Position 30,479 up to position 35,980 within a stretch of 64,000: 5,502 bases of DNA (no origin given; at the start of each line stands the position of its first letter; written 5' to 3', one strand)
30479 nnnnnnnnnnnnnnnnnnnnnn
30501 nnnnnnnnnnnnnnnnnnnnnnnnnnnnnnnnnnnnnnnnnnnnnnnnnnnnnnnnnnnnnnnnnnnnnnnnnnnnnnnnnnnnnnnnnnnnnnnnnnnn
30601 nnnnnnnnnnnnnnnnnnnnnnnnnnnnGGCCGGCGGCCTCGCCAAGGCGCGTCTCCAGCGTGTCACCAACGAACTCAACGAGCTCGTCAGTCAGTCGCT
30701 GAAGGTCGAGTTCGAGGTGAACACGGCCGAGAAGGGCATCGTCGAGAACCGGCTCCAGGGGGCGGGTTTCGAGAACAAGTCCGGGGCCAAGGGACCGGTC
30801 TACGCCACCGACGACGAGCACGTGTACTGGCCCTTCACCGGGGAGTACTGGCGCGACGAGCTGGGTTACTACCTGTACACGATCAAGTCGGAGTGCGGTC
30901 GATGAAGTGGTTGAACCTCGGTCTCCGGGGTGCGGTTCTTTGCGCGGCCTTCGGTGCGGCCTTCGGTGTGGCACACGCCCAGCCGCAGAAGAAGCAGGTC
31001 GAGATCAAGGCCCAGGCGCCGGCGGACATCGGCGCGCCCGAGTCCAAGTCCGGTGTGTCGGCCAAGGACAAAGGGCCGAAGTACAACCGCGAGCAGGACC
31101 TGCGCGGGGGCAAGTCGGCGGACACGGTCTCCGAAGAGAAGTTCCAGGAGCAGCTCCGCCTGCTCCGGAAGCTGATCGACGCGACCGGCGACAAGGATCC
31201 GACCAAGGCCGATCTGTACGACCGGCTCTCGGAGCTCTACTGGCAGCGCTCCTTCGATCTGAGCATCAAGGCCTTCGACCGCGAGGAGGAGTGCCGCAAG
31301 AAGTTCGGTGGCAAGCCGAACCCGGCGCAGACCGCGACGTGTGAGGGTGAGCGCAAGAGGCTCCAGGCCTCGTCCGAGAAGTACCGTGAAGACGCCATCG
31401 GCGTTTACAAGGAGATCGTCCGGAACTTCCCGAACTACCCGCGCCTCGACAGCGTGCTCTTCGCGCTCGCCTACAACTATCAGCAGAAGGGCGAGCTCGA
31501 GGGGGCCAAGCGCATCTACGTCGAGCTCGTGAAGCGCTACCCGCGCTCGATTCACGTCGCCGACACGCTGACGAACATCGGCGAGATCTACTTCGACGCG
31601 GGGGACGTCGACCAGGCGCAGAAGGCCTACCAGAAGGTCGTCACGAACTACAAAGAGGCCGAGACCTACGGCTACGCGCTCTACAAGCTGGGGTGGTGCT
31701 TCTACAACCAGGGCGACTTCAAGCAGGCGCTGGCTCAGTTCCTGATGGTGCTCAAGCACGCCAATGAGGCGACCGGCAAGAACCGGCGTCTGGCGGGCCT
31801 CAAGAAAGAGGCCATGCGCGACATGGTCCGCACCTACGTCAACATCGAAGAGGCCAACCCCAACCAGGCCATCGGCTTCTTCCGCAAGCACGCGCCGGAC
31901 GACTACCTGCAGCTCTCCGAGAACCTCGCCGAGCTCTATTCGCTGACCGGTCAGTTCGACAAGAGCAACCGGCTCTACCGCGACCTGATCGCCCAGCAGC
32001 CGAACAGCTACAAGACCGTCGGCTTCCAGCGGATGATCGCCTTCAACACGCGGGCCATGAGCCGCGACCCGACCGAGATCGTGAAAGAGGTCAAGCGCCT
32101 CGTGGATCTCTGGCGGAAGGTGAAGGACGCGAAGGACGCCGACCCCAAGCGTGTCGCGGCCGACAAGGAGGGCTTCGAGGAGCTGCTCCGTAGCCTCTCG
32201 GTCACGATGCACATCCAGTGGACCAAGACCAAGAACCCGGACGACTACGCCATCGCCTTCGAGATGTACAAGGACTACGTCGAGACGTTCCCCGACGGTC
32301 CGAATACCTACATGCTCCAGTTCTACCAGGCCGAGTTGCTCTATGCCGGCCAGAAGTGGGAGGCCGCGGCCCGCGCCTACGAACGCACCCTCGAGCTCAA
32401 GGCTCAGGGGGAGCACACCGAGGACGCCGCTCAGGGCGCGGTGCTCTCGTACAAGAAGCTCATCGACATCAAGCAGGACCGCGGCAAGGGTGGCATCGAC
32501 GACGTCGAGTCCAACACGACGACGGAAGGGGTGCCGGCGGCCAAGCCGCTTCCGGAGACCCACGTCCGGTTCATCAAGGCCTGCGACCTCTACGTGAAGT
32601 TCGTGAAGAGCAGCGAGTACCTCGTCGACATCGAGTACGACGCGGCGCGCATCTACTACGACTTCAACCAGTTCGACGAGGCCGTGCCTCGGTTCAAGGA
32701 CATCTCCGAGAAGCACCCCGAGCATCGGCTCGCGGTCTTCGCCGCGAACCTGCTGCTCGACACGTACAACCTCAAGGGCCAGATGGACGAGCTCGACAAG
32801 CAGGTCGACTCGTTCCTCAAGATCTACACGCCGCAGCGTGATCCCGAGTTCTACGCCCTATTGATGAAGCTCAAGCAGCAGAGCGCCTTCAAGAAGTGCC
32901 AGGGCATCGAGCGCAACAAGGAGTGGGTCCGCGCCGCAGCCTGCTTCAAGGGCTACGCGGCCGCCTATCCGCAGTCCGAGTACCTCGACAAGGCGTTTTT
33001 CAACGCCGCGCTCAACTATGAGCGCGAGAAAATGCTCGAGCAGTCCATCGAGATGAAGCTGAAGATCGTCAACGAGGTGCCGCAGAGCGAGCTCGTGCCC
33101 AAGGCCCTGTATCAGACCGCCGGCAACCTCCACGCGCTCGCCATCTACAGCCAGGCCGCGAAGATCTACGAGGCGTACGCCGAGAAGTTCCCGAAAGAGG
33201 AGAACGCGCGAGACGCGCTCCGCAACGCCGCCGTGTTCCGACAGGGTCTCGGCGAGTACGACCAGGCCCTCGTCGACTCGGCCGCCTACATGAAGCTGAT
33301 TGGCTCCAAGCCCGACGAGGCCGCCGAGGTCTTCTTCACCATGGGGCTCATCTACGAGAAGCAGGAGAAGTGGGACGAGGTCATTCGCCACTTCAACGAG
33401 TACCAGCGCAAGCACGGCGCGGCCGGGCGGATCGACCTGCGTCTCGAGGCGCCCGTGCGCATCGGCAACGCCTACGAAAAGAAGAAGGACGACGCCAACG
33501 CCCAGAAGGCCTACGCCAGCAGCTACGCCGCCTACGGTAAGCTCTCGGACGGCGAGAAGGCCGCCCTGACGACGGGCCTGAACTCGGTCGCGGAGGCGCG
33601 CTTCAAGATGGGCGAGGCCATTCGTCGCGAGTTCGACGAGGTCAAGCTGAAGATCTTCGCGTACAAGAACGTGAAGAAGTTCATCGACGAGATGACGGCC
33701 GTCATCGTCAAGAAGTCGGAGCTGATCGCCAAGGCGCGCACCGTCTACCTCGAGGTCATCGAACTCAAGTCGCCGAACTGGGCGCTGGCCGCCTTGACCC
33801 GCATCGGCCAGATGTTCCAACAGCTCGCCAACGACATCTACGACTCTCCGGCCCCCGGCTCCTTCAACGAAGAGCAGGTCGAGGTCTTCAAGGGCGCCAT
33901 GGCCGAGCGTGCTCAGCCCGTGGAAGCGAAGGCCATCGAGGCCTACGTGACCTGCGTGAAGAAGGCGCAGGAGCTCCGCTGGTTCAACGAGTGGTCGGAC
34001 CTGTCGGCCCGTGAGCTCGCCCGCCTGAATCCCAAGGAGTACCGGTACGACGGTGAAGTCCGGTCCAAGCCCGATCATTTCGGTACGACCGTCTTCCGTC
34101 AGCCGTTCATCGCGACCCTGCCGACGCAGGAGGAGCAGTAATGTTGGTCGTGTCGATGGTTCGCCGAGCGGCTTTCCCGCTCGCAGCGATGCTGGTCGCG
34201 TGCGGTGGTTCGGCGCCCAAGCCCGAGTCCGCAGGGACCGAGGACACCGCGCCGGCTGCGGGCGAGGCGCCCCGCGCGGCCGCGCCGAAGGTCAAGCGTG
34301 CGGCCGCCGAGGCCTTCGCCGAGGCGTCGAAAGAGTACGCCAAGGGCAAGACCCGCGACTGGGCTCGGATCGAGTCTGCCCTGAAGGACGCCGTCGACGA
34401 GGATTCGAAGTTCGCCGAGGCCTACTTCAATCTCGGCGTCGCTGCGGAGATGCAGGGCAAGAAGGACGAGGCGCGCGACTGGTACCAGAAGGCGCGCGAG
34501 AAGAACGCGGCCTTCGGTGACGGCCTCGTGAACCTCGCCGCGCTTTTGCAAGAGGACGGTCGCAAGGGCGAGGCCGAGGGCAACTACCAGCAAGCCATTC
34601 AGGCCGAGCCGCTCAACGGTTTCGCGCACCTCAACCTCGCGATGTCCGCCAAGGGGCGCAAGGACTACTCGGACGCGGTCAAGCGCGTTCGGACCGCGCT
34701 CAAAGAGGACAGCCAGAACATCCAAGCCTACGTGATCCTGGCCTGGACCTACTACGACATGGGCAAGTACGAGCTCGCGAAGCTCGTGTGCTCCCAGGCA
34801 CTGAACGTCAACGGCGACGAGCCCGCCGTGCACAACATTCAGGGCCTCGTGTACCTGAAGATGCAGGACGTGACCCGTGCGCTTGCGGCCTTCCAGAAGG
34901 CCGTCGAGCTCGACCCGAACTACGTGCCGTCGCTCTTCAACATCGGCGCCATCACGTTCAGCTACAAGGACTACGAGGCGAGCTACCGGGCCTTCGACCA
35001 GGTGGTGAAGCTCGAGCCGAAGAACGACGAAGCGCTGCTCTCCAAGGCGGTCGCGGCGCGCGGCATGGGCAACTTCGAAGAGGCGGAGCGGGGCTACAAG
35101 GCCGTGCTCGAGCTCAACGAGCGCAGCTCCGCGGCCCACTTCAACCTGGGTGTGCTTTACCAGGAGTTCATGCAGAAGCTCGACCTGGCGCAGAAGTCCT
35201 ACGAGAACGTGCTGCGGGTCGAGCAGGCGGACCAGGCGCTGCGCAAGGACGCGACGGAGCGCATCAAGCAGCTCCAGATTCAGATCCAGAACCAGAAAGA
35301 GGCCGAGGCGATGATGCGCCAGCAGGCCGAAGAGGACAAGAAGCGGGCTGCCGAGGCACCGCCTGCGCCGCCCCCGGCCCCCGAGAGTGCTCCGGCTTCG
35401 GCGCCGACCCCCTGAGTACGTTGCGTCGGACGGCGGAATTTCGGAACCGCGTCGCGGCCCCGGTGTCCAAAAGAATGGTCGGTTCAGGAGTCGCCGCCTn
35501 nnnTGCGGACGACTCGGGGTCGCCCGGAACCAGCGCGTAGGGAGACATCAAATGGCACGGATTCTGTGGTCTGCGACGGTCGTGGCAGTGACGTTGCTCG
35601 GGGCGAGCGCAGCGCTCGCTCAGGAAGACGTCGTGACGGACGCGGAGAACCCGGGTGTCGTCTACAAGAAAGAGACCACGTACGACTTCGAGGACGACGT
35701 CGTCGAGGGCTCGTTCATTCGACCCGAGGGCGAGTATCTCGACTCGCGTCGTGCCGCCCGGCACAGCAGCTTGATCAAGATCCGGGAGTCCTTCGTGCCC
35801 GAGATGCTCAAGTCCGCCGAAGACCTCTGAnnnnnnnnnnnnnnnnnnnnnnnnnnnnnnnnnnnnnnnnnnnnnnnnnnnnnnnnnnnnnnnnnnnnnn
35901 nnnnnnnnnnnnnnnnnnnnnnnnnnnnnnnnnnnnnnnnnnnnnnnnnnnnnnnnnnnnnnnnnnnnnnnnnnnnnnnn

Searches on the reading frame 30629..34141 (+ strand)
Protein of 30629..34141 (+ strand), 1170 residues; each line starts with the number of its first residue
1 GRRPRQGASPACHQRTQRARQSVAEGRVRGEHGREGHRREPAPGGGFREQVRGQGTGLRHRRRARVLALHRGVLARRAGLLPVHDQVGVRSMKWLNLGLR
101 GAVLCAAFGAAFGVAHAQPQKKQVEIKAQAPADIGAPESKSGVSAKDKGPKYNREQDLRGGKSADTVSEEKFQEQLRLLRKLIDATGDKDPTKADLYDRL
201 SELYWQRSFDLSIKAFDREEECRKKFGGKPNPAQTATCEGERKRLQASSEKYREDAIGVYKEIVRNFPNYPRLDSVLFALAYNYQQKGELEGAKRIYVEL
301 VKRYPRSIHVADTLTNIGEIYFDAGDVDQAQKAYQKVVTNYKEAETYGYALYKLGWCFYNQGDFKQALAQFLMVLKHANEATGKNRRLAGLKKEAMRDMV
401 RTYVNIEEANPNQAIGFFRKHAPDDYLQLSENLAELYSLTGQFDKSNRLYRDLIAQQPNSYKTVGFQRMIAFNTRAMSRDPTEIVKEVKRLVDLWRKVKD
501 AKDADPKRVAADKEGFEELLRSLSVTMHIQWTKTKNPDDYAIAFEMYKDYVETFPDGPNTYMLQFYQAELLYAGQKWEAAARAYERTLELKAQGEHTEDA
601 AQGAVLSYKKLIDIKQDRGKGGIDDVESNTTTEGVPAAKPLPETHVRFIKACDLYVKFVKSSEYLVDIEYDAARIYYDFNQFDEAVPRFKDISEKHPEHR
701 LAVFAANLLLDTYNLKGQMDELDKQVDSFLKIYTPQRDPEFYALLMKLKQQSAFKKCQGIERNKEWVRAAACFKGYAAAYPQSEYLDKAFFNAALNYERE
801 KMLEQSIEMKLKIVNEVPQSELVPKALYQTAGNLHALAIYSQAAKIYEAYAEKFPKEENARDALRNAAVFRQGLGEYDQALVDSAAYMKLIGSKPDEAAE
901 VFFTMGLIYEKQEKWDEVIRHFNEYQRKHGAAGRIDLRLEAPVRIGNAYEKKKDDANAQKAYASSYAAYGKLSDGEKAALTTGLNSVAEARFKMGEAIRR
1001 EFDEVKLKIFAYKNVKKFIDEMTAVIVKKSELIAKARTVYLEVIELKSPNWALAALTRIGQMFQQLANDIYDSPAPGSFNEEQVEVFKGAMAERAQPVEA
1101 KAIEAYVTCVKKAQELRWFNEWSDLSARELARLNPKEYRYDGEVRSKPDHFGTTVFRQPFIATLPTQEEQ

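Call 28: search_protein_families(library=pfam, proteins=[window:30629-34141:+], max_evalue=0.001)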
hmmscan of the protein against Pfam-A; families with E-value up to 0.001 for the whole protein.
window:30629-34141:+ (1170 aa): 13 families
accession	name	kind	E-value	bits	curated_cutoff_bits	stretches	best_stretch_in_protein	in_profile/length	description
PF13174.12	TPR_6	-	2.9e-29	100.1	26.3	2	349-376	1-28/33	Tetratricopeptide repeat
PF13424.12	TPR_12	-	6e-21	74.9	30.1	1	310-378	2-75/77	Tetratricopeptide repeat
PF13428.12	TPR_14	-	9.8e-17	60.2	23.5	0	670-705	5-40/44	Tetratricopeptide repeat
PF07719.23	TPR_2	-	9.5e-14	50.8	27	0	349-378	2-31/34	Tetratricopeptide repeat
PF13432.12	TPR_16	-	9.9e-14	51.9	32.7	1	317-375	3-58/65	Tetratricopeptide repeat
PF14559.12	TPR_19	-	7.6e-12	45.8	25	0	322-379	2-56/68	Tetratricopeptide repeat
PF00515.34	TPR_1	-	5.6e-11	42.2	27.8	1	311-338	1-28/34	Tetratricopeptide repeat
PF13176.12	TPR_7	-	8.3e-11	41.5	27.9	0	431-458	3-32/36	Tetratricopeptide repeat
PF13181.12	TPR_8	-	7e-07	29.4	25.7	0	311-339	1-29/34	Tetratricopeptide repeat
PF17874.7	TPR_MalT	-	3.4e-06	27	45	1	312-434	39-168/336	MalT-like TPR region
PF07721.20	TPR_4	-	8.6e-05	23.2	27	0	349-370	2-23/26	Tetratricopeptide repeat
PF13374.12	TPR_10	-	0.0003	21.2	27.5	0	310-339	1-30/42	Tetratricopeptide repeat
PF13431.12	TPR_17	-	0.00034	21.1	24.4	0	346-368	11-33/34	Tetratricopeptide repeat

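Call 32: search_protein_families(library=ncbifam, proteins=[window:30629-34141:+], max_evalue=0.00001)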
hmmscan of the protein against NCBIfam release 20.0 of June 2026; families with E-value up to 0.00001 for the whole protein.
window:30629-34141:+ (1170 aa): 6 families
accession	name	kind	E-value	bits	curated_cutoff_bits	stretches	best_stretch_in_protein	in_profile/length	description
TIGR02795.1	tol_pal_ybgF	equivalog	4.9e-34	117.5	90.1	2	751-863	3-115/119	tol-pal system protein YbgF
TIGR03302.1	OM_YfiO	subfamily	3.3e-19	69.3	81.4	1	275-379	34-121/239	outer membrane protein assembly factor BamD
NF008068.0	PRK10803.1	equivalog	5.1e-10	39.7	383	1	250-346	156-252/263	cell division protein CpoB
NF052312.1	T9SS_PorW_SprE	equivalog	2.8e-06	26.3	250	1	246-344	263-361/716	type IX secretion system periplasmic lipoprotein PorW/SprE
NF033762.1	social_mot_Tgl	equivalog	5.4e-06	25.9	225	1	249-372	43-160/252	social motility TPR repeat lipoprotein Tgl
TIGR02521.1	type_IV_pilW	equivalog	9.9e-06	25.3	154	1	274-395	65-182/234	type IV pilus biogenesis/stability protein PilW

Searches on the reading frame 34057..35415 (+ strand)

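Call 28: search_protein_families(library=pfam, proteins=[window:34057-35415:+], max_evalue=0.001)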
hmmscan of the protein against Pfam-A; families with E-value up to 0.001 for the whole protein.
window:34057-35415:+ (452 aa): 20 families
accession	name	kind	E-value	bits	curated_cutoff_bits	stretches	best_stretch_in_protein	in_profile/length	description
PF00515.34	TPR_1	-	6.4e-34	114.8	27.8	2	258-289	3-34/34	Tetratricopeptide repeat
PF13431.12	TPR_17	-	3.9e-32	108.3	24.4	1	109-140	2-33/34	Tetratricopeptide repeat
PF07719.23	TPR_2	-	1.9e-31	106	27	2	257-289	2-34/34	Tetratricopeptide repeat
PF13432.12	TPR_16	-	2.8e-24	85.6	32.7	2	100-148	11-59/65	Tetratricopeptide repeat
PF13181.12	TPR_8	-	3.5e-24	83.3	25.7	1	260-289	5-34/34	Tetratricopeptide repeat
PF13414.12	TPR_11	-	7.4e-22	77.2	26.8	1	263-299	1-37/42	TPR repeat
PF14559.12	TPR_19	-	1.1e-19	71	25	2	201-262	4-65/68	Tetratricopeptide repeat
PF13424.12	TPR_12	-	4e-18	65.8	30.1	1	120-148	45-73/77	Tetratricopeptide repeat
PF13428.12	TPR_14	-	1.8e-12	47.1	23.5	0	325-366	2-43/44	Tetratricopeptide repeat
PF23914.1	TPR_CcmH_CycH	-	8.2e-12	45.7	42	1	260-357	54-154/158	Cytochrome c-type biogenesis protein H TPR domain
PF13174.12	TPR_6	-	5.4e-11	42.8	26.3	0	121-149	1-29/33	Tetratricopeptide repeat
PF13374.12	TPR_10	-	7.7e-09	35.7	27.5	0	121-148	3-30/42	Tetratricopeptide repeat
PF24575.1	TPR_Slam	-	3.2e-08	34.4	35.2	0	160-196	53-89/104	Surface lipoprotein assembly modifier, N-terminal TPR repeats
PF13176.12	TPR_7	-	4.9e-08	32.9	27.9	0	360-391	1-31/36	Tetratricopeptide repeat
PF04733.20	Coatomer_E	-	6.7e-08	32.7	21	0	99-141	214-256/290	Coatomer epsilon subunit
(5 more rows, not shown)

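Call 32: search_protein_families(library=ncbifam, proteins=[window:34057-35415:+], max_evalue=0.00001)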
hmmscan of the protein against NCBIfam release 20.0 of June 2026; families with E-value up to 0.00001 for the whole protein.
window:34057-35415:+ (452 aa): 18 families
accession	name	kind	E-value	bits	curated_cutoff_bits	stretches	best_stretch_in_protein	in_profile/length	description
NF033758.1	gliding_GltE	equivalog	1.7e-46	159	225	1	43-425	5-393/411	adventurous gliding motility TPR repeat lipoprotein GltE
TIGR02917.1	PEP_TPR_lipo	equivalog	4.2e-27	94.4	312.2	1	167-329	376-538/899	XrtA/PEP-CTERM system TPR-repeat protein PrsT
TIGR02521.1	type_IV_pilW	equivalog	1.2e-20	74.1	154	1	218-316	27-125/234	type IV pilus biogenesis/stability protein PilW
NF040959.1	MamA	equivalog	1.4e-20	73.6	200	2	159-286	76-203/204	magnetosome protein MamA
NF033762.1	social_mot_Tgl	equivalog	4.2e-15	55.8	225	1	114-239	25-153/252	social motility TPR repeat lipoprotein Tgl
NF008391.2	PRK11189.1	equivalog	3.2e-14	53.1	250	1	232-297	75-140/297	lipoprotein NlpI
TIGR00990.1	3a0801s09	subfamily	1.3e-13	50.5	757.25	2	54-264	273-475/615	mitochondrial import receptor subunit TOM70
NF002725.1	PRK02603.1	equivalog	4.7e-12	46.2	143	0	114-180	66-132/173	photosystem I assembly protein Ycf3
TIGR02552.1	LcrH_SycD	equivalog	1.2e-11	44.5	104.8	0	280-401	8-131/136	SycD/LcrH family type III secretion system chaperone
NF033920.0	C39_PA2778_fam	equivalog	1.4e-11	44.3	150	0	83-185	155-255/255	PA2778 family cysteine peptidase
NF047371.1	FlcA_CTERM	equivalog_domain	2e-10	39.8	300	1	264-362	447-545/646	periplasmic flagellar collar protein FlcA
TIGR03939.1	PGA_TPR_OMP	equivalog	4.7e-10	38.3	366.65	1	133-288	32-186/800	poly-beta-1,6 N-acetyl-D-glucosamine export porin PgaA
NF047507.1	TPR_BatC_Lepto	exception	4.1e-09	36.2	175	0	297-431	31-167/214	TPR repeat-containing protein BatC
NF053607.1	CHU_0125_OmpA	equivalog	8.5e-07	27.8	620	0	293-412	22-138/639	CHU_0125 family OmpA-like outer membrane integrity protein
TIGR02795.1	tol_pal_ybgF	equivalog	1.3e-06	29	90.1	0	267-358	13-110/119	tol-pal system protein YbgF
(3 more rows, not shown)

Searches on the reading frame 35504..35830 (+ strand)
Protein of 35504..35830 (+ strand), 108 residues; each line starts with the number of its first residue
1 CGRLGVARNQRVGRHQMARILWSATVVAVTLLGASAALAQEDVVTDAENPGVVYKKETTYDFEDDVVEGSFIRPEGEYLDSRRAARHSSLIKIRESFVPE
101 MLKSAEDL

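Call 32: search_protein_families(library=ncbifam, proteins=[window:35504-35830:+], max_evalue=0.00001)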
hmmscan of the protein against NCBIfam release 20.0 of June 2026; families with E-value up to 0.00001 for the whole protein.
window:35504-35830:+ (108 aa): 1 family
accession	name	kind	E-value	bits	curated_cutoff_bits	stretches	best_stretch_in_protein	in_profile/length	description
NF033764.1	gliding_CglF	equivalog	2.3e-25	88.4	90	1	27-108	5-88/88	adventurous gliding motility protein CglF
